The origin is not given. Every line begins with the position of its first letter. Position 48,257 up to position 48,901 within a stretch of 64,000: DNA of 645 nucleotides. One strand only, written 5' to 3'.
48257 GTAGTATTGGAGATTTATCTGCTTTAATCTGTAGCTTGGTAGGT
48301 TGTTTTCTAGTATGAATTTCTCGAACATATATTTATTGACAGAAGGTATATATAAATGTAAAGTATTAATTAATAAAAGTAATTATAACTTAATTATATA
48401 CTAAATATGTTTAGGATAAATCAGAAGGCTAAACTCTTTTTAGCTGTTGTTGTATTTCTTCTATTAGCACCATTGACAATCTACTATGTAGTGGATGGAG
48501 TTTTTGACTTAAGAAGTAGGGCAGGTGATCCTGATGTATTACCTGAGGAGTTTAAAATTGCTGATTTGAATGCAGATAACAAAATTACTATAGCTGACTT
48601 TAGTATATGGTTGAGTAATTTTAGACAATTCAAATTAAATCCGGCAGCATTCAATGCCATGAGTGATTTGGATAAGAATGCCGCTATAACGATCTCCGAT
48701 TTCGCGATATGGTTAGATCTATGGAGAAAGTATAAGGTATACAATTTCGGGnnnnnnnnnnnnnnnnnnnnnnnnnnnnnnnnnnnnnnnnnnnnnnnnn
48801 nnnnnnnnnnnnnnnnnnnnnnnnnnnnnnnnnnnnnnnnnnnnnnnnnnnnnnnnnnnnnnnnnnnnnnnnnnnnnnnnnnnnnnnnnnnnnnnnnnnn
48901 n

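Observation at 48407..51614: Candidate cohesin-dockerin-type surface assembly locus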

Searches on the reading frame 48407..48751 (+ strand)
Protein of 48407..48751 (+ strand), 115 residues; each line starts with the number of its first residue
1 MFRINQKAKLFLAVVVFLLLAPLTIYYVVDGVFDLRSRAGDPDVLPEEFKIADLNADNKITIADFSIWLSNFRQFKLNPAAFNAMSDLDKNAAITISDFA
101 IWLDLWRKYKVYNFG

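Call 60: search_protein_representatives(alignment_id=A6)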
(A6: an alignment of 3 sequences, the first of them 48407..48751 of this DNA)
Query: 3 sequences, 115 profile positions. Proteins with E-value up to 0.001 (for the whole library): 212; up to 1e-10: 51; up to 1e-30: 7. The best 150 are listed.
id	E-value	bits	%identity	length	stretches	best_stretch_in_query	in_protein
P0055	1.9e-60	218.2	-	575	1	1-115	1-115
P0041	2.7e-60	217.7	-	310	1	1-115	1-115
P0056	5.4e-49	181.3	-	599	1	4-112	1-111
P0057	2.4e-48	179.2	-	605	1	1-113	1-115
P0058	4.1e-48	178.4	-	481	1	2-113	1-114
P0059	4.7e-31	123.5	-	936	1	2-111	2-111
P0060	4.9e-31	123.4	-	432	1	1-112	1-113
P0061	2.2e-30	121.3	-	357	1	5-112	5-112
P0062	2.4e-29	117.9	-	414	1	1-112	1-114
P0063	4.4e-29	117.1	-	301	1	1-113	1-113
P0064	6.0e-29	116.7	-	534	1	1-112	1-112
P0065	1.2e-27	112.5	-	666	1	1-111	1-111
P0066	4.5e-27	110.6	-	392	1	6-115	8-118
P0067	4.9e-27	110.5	-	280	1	7-111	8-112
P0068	9.5e-27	109.6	-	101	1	2-100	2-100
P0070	3.2e-25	104.6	-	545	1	2-109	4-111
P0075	4.6e-22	94.5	-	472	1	6-115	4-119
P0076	1.8e-21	92.6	-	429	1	7-114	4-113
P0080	1.0e-19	86.9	-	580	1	5-111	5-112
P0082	3.8e-19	85.1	-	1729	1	5-110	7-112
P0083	6.9e-19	84.2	-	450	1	6-113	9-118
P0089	8.1e-17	77.6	-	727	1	11-109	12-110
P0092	1.1e-15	73.9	-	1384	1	9-112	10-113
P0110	2.7e-09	53.3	-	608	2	40-106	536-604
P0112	4.4e-09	52.7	-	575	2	51-106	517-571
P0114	5.3e-09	52.4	-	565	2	51-108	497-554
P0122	7.8e-08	48.6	-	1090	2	52-107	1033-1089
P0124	1.1e-07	48.1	-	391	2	51-106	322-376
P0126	1.5e-07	47.7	-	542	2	52-106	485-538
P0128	2.3e-07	47.1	-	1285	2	50-106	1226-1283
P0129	3.0e-07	46.7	-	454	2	52-112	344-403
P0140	2.7e-06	43.7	-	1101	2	45-108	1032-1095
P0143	3.1e-06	43.5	-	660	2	52-111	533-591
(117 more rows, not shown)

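Call 63: search_protein_families(library=pfam, alignment_id=A7, max_evalue=0.0001)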
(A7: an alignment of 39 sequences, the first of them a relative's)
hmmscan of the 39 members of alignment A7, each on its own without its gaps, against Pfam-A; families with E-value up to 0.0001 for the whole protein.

A. member 1, P0055 (575 aa): 0 families

B. families by the number of members that match (of 39 scanned): 30 families (the first 25 are shown)
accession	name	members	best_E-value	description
PF00404.24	Dockerin_1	11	4.5e-07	Dockerin type I domain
PF25390.1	WD40_RLD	4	1.3e-71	RCC1-like domain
PF00415.24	RCC1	4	6.4e-66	Regulator of chromosome condensation (RCC1) repeat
PF13540.12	RCC1_2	4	1.3e-49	Regulator of chromosome condensation (RCC1) repeat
PF25384.1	Alsin_RLD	4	1.4e-13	Alsin RCC1-like domain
PF13385.13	Laminin_G_3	3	4e-29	Concanavalin A-like lectin/glucanases superfamily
PF00036.39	EF-hand_1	3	1.9e-06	EF hand domain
PF00331.26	Glyco_hydro_10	2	1.8e-55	Glycosyl hydrolase family 10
PF02368.24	Big_2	2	2.7e-33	Bacterial Ig-like domain (group 2)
PF16180.10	RelB_leu_zip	2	1.5e-08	RelB leucine zipper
PF13499.12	EF-hand_7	2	6.2e-06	EF-hand domain pair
PF03382.20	DUF285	1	1.4e-125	Mycoplasma protein of unknown function, DUF285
PF25788.1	Ig_Rha78A_N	1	1.8e-37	Rha78A-like, N-terminal immunoglobulin domain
PF13629.12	T2SS-T3SS_pil_N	1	7.8e-23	Pilus formation protein N terminal region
PF13306.12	LRR_5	1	2.3e-21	BspA type Leucine rich repeat region (6 copies)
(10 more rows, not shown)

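Call 64: search_protein_families(library=pfam, proteins=[P0110, P0112, P0114, P0122, P0124, P0126, P0128, P0129, P0140, P0143], max_evalue=0.0001)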
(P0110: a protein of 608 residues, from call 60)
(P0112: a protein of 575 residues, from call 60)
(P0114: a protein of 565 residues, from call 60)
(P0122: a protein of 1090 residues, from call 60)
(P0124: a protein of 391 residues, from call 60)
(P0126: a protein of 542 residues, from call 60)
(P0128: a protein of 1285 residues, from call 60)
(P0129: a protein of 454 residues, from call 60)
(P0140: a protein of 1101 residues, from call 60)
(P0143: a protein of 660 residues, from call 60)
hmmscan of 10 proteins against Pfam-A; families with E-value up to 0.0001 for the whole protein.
P0110 (608 aa): 1 family
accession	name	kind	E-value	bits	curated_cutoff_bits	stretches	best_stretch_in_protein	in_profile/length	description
PF00404.24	Dockerin_1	-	1.5e-05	25.5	22.9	1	550-599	1-51/57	Dockerin type I domain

P0112 (575 aa): 1 family
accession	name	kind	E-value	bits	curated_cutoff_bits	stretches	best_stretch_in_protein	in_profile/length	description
PF00404.24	Dockerin_1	-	6.5e-05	23.5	22.9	0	517-566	1-51/57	Dockerin type I domain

P0114 (565 aa): 2 families
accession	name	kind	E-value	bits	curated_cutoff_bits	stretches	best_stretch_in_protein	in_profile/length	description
PF00404.24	Dockerin_1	-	2.6e-07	31.2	22.9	1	498-550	2-54/57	Dockerin type I domain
PF09603.15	Fib_succ_major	-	3.5e-06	27.9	33.9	1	63-134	3-83/187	Fibrobacter succinogenes major domain (Fib_succ_major)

P0122 (1090 aa): 5 families
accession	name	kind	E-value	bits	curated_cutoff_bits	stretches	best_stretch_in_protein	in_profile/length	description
PF02868.21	Peptidase_M4_C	-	3.9e-40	137.9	24.4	1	403-555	1-163/165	Thermolysin metallopeptidase, alpha-helical domain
PF01447.24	Peptidase_M4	-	9.2e-17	62.3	22.4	1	303-400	47-145/145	Thermolysin metallopeptidase, catalytic domain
PF00404.24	Dockerin_1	-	8.6e-09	35.9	22.9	1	1032-1087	1-55/57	Dockerin type I domain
PF07588.17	DUF1554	-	2.3e-05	24.7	27.5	1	608-729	3-132/136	Protein of unknown function (DUF1554)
PF06482.17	Endostatin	-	8.3e-05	22.7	29.4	0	607-753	8-167/170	Collagenase NC10 and Endostatin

P0124 (391 aa): 1 family
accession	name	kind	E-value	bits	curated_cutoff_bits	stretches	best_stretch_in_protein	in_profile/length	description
PF00404.24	Dockerin_1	-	7.3e-15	55.3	22.9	2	322-374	1-54/57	Dockerin type I domain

P0126 (542 aa): 1 family
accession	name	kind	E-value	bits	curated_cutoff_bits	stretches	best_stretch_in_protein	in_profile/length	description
PF00404.24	Dockerin_1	-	1.7e-06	28.6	22.9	1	484-533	1-51/57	Dockerin type I domain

P0128 (1285 aa): 7 families
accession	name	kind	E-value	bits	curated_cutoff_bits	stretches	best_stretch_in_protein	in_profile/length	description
PF02868.21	Peptidase_M4_C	-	9.2e-38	130.2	24.4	1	401-551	1-162/165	Thermolysin metallopeptidase, alpha-helical domain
PF07676.18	PD40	-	9e-30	102.4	20.9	1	769-793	4-28/38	WD40-like Beta Propeller Repeat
PF01447.24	Peptidase_M4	-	5.5e-15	56.5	22.4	1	332-398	71-145/145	Thermolysin metallopeptidase, catalytic domain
PF25174.1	Beta-prop_THOC3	-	2.9e-10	40.1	305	1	626-827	79-268/272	THOC3 beta-propeller domain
PF00404.24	Dockerin_1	-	2.5e-07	31.2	22.9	1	1228-1282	2-55/57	Dockerin type I domain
PF24817.1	WD40_WDHD1_1st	-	7.8e-06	25.7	109.9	0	607-811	58-261/291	WDHD1 first WD40 domain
PF07504.19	FTP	-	2.9e-05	24.3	21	0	155-187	16-48/51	Fungalysin/Thermolysin Propeptide Motif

P0129 (454 aa): 7 families
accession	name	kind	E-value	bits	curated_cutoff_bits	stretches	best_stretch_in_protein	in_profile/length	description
PF01833.30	TIG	-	1.3e-13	51.2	20.9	0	157-182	1-28/84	IPT/TIG domain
PF00404.24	Dockerin_1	-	2.3e-09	37.7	22.9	0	193-241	2-51/57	Dockerin type I domain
PF17963.7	Big_9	-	9.3e-08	33.3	23.6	1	55-151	1-89/89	Bacterial Ig domain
PF00036.39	EF-hand_1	-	1.3e-07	31.1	25.4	0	344-360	9-25/29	EF hand domain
PF05345.18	He_PIG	-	4.1e-07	30.8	24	1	57-153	1-96/96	Putative Ig domain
PF13405.12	EF-hand_6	-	1e-06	28.4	25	0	224-240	8-23/30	EF-hand domain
PF13499.12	EF-hand_7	-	9.1e-06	26.4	30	0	193-241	11-64/67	EF-hand domain pair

P0140 (1101 aa): 1 family
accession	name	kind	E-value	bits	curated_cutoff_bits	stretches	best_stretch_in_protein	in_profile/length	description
PF00404.24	Dockerin_1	-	8.6e-08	32.7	22.9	1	1038-1089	1-52/57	Dockerin type I domain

P0143 (660 aa): 3 families
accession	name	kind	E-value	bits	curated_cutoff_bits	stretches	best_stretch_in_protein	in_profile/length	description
PF13229.12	Beta_helix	-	1.6e-22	80.3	25.9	2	144-318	2-156/158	Right handed beta helix region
PF05048.19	NosD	-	1.9e-05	24.6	23.6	0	249-359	61-151/212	Periplasmic copper-binding protein (NosD)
PF00404.24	Dockerin_1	-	3.1e-05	24.5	22.9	0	603-651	1-52/57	Dockerin type I domain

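Call 81: list_cluster_members(proteins=[P0055, P0059, P0064, P0070, P0075, P0076, P0080, P0082, P0083, P0089])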
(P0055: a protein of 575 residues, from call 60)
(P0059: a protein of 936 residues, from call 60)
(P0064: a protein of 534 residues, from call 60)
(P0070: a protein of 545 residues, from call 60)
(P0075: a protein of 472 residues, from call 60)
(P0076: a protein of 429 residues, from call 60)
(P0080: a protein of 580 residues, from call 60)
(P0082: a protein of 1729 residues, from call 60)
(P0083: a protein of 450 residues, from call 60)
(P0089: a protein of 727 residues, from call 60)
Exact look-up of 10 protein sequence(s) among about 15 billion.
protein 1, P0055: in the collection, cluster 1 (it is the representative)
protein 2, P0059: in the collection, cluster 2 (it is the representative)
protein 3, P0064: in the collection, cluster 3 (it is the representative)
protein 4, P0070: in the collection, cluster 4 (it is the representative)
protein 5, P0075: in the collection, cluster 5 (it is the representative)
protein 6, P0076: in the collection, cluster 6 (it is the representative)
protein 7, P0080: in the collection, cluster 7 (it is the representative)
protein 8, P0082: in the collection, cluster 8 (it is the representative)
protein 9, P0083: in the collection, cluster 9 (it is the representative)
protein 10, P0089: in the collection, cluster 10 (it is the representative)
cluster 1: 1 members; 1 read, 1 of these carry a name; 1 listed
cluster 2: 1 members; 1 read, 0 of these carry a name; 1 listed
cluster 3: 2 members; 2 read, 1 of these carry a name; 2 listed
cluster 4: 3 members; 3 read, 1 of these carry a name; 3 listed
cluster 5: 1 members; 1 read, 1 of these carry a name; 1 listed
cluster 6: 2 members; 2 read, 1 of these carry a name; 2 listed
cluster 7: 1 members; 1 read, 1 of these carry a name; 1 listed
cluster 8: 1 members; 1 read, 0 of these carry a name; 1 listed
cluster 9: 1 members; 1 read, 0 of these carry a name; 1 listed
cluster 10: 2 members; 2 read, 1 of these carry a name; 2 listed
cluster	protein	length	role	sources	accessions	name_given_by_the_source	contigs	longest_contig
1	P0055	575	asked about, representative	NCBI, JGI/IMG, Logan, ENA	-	hypothetical protein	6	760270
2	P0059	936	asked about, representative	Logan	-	-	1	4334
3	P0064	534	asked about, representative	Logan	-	-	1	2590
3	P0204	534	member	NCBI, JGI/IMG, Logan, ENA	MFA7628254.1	MAG: hypothetical protein WCY37_02475 [Candidatus Dojkabacteria bacterium]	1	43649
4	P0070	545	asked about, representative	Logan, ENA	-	-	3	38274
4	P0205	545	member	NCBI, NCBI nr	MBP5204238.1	Ig-like domain-containing protein [bacterium]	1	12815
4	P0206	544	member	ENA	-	-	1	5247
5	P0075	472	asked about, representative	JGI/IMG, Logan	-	endo-1,4-beta-xylanase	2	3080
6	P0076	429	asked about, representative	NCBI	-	-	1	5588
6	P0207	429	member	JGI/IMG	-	pimeloyl-ACP methyl ester carboxylesterase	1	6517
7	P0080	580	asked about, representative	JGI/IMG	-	endo-1,4-beta-xylanase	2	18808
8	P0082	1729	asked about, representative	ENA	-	-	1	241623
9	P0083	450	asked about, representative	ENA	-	-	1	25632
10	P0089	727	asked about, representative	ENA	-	-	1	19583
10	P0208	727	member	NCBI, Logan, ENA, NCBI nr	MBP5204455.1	BspA family leucine-rich repeat surface protein [bacterium]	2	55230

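Call 82: find_encoding_contigs(protein=P0080, flank=10000, max_places=2)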
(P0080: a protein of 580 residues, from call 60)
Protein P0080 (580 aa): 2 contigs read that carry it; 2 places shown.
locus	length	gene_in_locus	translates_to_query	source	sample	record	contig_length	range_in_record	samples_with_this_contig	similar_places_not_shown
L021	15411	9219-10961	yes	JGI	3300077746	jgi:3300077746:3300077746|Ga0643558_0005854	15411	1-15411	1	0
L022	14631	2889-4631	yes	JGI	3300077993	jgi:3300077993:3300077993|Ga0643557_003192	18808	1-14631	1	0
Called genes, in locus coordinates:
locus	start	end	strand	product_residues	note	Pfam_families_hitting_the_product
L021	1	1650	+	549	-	?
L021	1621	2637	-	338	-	PF04055:Radical_SAM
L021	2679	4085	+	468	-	PF02788:RuBisCO_large_N, PF00016:RuBisCO_large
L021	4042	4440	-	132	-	-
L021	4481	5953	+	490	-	PF00587:tRNA-synt_2b, PF03129:HGTP_anticodon, PF09180:ProRS-C_1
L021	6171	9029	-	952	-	PF00005:ABC_tran (faint), PF02463:SMC_N (faint), PF03193:RsgA_GTPase (faint), PF13476:AAA_23 (faint), PF13555:AAA_29 (faint), PF20703:nSTAND1 (faint), PF17760:UvrA_inter, PF17755:UvrA_DNA-bind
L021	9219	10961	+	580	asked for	PF00331:Glyco_hydro_10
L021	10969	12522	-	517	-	PF08308:PEGA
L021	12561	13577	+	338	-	PF06723:MreB_Mbl, PF00012:HSP70, PF14450:FtsA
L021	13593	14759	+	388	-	PF08014:MATCAP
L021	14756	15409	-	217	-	?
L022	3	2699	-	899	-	?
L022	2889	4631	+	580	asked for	PF00331:Glyco_hydro_10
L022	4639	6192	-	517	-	PF08308:PEGA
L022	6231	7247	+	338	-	PF06723:MreB_Mbl, PF00012:HSP70, PF14450:FtsA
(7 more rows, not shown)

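Call 83: find_encoding_contigs(protein=P0082, flank=10000, max_places=2)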
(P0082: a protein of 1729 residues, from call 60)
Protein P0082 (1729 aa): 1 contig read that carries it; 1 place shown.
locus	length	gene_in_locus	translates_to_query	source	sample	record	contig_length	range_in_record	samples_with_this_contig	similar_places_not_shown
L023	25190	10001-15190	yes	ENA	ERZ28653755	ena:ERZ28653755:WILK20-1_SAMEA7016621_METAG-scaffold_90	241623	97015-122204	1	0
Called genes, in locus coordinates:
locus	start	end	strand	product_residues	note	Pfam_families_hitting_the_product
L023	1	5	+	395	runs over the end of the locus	PF00534:Glycos_transf_1, PF13692:Glyco_trans_1_4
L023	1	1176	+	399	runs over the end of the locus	PF20706:GT4-conflict, PF00534:Glycos_transf_1, PF13692:Glyco_trans_1_4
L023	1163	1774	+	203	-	PF11967:RecO_N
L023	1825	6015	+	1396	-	PF03415:Peptidase_C11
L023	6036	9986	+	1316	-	PF13629:T2SS-T3SS_pil_N (faint), PF03415:Peptidase_C11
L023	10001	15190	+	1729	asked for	PF00404:Dockerin_1 (faint), PF13629:T2SS-T3SS_pil_N (faint), PF03415:Peptidase_C11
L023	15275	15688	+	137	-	-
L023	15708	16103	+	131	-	-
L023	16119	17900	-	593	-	PF00496:SBP_bac_5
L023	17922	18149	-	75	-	PF03840:SecG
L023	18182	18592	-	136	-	-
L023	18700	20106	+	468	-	PF00224:PK, PF02887:PK_C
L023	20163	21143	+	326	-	PF00005:ABC_tran, PF13304:AAA_21, PF13732:DrrA1-3_C (faint)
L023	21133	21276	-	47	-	-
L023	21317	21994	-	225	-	-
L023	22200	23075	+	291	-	-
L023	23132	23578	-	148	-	PF27746:Small_heat_shock_put, PF00011:HSP20, PF17886:ArsA_HSP20 (weak)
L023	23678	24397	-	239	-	-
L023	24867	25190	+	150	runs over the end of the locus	-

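Call 91: find_encoding_contigs(protein=P0092, flank=10000, max_places=1)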
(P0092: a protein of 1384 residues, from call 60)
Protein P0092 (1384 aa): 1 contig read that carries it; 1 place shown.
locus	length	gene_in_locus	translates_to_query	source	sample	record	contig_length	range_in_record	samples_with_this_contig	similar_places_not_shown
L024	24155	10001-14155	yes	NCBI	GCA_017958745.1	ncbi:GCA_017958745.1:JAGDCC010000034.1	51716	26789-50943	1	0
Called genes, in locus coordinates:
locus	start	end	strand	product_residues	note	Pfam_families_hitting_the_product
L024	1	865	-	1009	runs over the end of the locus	PF00912:Transgly, PF00905:Transpeptidase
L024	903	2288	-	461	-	PF01225:Mur_ligase (weak), PF08245:Mur_ligase_M, PF02875:Mur_ligase_C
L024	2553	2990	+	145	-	PF02381:MraZ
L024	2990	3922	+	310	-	PF01795:Methyltransf_5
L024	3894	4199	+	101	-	-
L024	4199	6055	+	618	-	PF03717:PBP_dimer, PF00905:Transpeptidase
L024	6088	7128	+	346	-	PF00953:Glycos_transf_4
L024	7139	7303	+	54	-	-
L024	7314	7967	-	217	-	-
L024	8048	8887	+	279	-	PF01026:TatD_DNase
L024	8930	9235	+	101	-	PF04024:PspC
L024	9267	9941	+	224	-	PF18917:LiaI-LiaF-like_TM1 (weak), PF22570:LiaF-TM, PF09922:LiaF-like_C (weak)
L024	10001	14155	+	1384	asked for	PF19789:DUF6273 (faint)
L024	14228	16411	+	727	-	PF00404:Dockerin_1 (weak), PF03382:DUF285, PF13306:LRR_5 (weak), PF03382:DUF285, PF13306:LRR_5, PF03382:DUF285, PF13306:LRR_5, PF03382:DUF285, +2 more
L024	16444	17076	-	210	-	-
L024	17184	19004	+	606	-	PF00404:Dockerin_1, PF26918:Ig_Eae (faint), PF20578:aBig_2 (faint), PF21764:Invasin_D4 (faint), PF22359:Big-like (faint), PF26182:Ig_NUP210_5th (faint), PF02368:Big_2 (weak)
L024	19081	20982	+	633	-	PF00009:GTP_EFTU, PF01926:MMR_HSR1 (weak), PF03144:GTP_EFTU_D2, PF22042:EF-G_D2, PF00679:EFG_C, PF21018:BipA_C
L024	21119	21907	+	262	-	-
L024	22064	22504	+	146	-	PF03358:FMN_red (weak)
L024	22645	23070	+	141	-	-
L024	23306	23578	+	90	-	-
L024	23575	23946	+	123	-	-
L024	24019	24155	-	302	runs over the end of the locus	PF13749:HATPase_c_4 (weak)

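Call 92: find_encoding_contigs(protein=P0060, flank=10000, max_places=1)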
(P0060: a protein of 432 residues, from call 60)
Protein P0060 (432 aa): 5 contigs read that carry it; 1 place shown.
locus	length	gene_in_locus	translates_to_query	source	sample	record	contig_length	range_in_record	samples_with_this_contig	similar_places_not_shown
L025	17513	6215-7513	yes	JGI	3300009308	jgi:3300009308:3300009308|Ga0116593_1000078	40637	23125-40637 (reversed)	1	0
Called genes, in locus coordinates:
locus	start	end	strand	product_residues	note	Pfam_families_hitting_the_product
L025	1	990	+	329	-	?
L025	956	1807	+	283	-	PF25281:MBL_MAP1B (weak), PF00753:Lactamase_B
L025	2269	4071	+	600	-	PF03485:Arg_tRNA_synt_N, PF00750:tRNA-synt_1d, PF05746:DALR_1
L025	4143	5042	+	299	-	PF10602:RPN7 (faint), PF13428:TPR_14 (faint), PF00515:TPR_1 (weak), PF13181:TPR_8 (weak), PF13424:TPR_12 (weak), PF17874:TPR_MalT, PF13424:TPR_12 (weak), PF13414:TPR_11 (weak), +6 more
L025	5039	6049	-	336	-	PF04055:Radical_SAM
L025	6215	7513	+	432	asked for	-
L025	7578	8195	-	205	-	-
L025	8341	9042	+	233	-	-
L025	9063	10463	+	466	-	PF02788:RuBisCO_large_N, PF00016:RuBisCO_large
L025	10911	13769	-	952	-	PF00005:ABC_tran (faint), PF02463:SMC_N (faint), PF13304:AAA_21 (faint), PF13555:AAA_29 (faint), PF20703:nSTAND1 (faint), PF20720:nSTAND3 (faint), PF17760:UvrA_inter, PF17755:UvrA_DNA-bind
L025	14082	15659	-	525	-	PF08308:PEGA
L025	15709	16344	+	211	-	PF09997:DUF2238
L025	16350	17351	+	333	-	PF00579:tRNA-synt_1b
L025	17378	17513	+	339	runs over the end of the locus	PF06723:MreB_Mbl, PF00012:HSP70 (weak), PF14450:FtsA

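Call 93: find_encoding_contigs(protein=P0070, flank=10000, max_places=1)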
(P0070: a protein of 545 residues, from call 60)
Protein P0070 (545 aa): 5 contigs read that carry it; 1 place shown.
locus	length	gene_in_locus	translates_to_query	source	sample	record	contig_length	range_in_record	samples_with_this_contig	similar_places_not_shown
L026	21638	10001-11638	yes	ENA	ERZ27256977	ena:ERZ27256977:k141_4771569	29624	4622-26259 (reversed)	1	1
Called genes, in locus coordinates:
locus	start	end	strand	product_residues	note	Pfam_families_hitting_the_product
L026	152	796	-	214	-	PF02163:Peptidase_M50 (weak)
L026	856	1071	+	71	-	PF00830:Ribosomal_L28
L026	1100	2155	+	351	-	PF00022:Actin (faint), PF06723:MreB_Mbl, PF11104:PilM_2 (faint), PF00012:HSP70, PF14450:FtsA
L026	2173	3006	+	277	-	PF04085:MreC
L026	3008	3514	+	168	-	-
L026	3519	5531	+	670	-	PF03717:PBP_dimer, PF00905:Transpeptidase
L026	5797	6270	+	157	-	PF02481:DNA_processg_A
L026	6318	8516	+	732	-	PF01751:Toprim, PF01131:Topoisom_bac, PF01396:Zn_ribbon_Top1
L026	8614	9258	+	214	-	PF20582:UPF0758_N, PF04002:RadC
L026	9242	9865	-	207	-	-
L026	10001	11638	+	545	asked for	PF00404:Dockerin_1 (faint), PF02368:Big_2 (weak), PF22359:Big-like (faint), PF26182:Ig_NUP210_5th (faint), PF26918:Ig_Eae (faint), PF02368:Big_2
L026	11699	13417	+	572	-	-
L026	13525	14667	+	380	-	PF00318:Ribosomal_S2, PF03118:RNA_pol_A_CTD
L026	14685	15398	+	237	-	PF25025:EF-Ts_N (faint), PF00889:EF_TS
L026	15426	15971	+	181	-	PF01765:RRF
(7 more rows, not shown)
